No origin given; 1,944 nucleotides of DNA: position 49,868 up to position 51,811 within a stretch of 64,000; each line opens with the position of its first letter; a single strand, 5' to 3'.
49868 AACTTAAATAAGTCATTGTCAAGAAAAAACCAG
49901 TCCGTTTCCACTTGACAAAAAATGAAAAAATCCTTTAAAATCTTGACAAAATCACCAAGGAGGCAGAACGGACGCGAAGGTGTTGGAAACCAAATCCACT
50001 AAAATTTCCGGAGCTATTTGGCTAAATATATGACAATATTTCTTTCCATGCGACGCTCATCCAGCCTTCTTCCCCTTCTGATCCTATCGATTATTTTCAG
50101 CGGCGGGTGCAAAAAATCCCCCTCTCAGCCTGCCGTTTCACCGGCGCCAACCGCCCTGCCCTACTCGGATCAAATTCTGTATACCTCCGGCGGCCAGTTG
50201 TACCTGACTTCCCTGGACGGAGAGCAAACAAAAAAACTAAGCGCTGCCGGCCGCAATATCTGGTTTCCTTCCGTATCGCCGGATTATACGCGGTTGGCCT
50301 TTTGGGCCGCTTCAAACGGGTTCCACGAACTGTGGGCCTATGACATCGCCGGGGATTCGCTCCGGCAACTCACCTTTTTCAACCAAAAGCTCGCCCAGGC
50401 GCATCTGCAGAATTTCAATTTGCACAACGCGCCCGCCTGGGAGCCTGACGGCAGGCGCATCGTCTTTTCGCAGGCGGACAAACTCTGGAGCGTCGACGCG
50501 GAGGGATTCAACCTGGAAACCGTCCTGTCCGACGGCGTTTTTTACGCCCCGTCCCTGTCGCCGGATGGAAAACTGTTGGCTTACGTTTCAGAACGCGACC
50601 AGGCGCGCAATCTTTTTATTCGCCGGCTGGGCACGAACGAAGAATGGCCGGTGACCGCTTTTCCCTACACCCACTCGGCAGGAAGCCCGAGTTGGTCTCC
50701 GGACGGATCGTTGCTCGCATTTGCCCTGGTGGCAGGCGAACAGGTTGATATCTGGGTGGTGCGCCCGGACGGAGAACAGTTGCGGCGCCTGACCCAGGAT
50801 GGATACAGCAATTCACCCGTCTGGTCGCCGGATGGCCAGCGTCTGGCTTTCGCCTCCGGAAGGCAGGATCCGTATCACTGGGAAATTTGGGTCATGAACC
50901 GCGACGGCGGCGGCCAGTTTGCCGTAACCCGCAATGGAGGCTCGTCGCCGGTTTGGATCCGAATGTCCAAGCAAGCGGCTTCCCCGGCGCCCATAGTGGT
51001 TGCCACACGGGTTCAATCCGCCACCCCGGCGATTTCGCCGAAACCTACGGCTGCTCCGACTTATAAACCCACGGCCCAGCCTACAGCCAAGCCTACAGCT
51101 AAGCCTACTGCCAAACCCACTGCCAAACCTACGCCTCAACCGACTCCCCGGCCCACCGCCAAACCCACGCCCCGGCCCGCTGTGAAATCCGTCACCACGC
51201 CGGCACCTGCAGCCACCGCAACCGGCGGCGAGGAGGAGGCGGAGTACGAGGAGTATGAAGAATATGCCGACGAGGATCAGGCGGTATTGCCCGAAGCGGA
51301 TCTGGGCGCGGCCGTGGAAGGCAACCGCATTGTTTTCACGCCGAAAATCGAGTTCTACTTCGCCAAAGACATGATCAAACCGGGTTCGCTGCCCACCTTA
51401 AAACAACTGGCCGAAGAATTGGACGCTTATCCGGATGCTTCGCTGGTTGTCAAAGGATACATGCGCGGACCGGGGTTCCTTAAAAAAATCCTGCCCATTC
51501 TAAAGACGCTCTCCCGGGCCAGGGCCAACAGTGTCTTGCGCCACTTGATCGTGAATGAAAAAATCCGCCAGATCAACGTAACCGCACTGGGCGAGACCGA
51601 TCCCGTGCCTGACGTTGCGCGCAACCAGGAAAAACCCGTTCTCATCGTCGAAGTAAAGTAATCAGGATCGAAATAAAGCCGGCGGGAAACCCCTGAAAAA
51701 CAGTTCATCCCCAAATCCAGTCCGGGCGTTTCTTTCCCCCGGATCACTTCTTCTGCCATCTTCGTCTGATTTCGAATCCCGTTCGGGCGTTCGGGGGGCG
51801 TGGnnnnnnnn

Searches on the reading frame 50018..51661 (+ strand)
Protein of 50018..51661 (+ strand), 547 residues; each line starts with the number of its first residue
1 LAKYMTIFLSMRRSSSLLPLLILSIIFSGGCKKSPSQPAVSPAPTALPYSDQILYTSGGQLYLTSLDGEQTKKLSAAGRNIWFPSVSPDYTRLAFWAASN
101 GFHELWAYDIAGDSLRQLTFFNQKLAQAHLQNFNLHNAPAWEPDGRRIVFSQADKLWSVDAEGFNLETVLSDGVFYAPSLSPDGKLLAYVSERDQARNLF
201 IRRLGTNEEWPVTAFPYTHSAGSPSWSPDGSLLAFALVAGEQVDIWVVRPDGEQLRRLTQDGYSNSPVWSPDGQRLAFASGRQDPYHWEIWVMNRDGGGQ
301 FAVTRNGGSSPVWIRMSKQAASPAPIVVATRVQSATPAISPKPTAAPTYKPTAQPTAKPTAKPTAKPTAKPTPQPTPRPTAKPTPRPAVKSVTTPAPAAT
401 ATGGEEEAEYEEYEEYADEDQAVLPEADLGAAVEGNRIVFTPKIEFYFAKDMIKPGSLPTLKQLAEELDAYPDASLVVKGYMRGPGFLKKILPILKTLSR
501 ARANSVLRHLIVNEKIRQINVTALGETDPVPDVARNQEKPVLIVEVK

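Call 3: search_protein_families(library=pfam, proteins=[window:50018-51661:+], max_evalue=0.01)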
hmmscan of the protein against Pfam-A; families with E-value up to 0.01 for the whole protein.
window:50018-51661:+ (547 aa): 8 families
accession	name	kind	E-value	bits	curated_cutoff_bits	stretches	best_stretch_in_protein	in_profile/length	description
PF07676.18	PD40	-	2.2e-27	94.8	20.9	3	260-283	7-30/38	WD40-like Beta Propeller Repeat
PF00930.27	DPPIV_N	-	1.5e-11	44.1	22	0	56-154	20-121/354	Dipeptidyl peptidase IV (DPP IV) N-terminal region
PF04886.17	PT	-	7.5e-07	29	26.2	2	343-377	2-36/36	PT disordered repeat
PF25174.1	Beta-prop_THOC3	-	9.5e-07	28.5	305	1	223-279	218-272/272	THOC3 beta-propeller domain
PF24817.1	WD40_WDHD1_1st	-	0.001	18.8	109.9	0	214-290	174-251/291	WDHD1 first WD40 domain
PF12894.13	ANAPC4_WD40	-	0.0013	19.4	22.9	0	180-241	3-61/91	Anaphase-promoting complex subunit 4 WD40 domain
PF25460.1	Beta-prop_Aladin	-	0.0024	17.5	171.1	0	225-280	117-172/340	Aladin seven-bladed propeller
PF00691.25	OmpA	-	0.0031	18.2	27.2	1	446-535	2-90/98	OmpA family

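Call 71: search_protein_families(library=ncbifam, proteins=[window:50018-51661:+], max_evalue=0.001)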
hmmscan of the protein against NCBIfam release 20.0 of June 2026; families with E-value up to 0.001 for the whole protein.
window:50018-51661:+ (547 aa): 7 families
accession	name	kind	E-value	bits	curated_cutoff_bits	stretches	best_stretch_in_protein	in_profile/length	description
TIGR02800.1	propeller_TolB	equivalog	8.1e-41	140.3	343.15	2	153-309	170-324/418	Tol-Pal system beta propeller repeat protein TolB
NF002183.0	PRK01029.1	equivalog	1.6e-21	76.9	405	3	177-283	285-392/429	Tol-Pal system protein TolB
NF033523.0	lasso_peptidase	equivalog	1.5e-12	47.1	400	1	222-383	91-245/638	Atxe2 family lasso peptide isopeptidase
NF053518.1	DipepPtdsDpp5Prph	equivalog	3.7e-11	42.3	900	0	178-259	17-102/655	dipeptidyl-peptidase Dpp5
NF053611.1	YiaD_Gzip_OmpA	equivalog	6.7e-08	32.5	175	1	432-534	92-191/206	YiaD family glycine zipper/OmpA-like lipoprotein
NF003124.0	PRK04043.1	equivalog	0.00075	18.4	428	0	244-281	350-387/419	Tol-Pal system protein TolB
NF008084.0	PRK10819.1-5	equivalog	0.00087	19.2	315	0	324-392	46-114/249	TonB system transport protein TonB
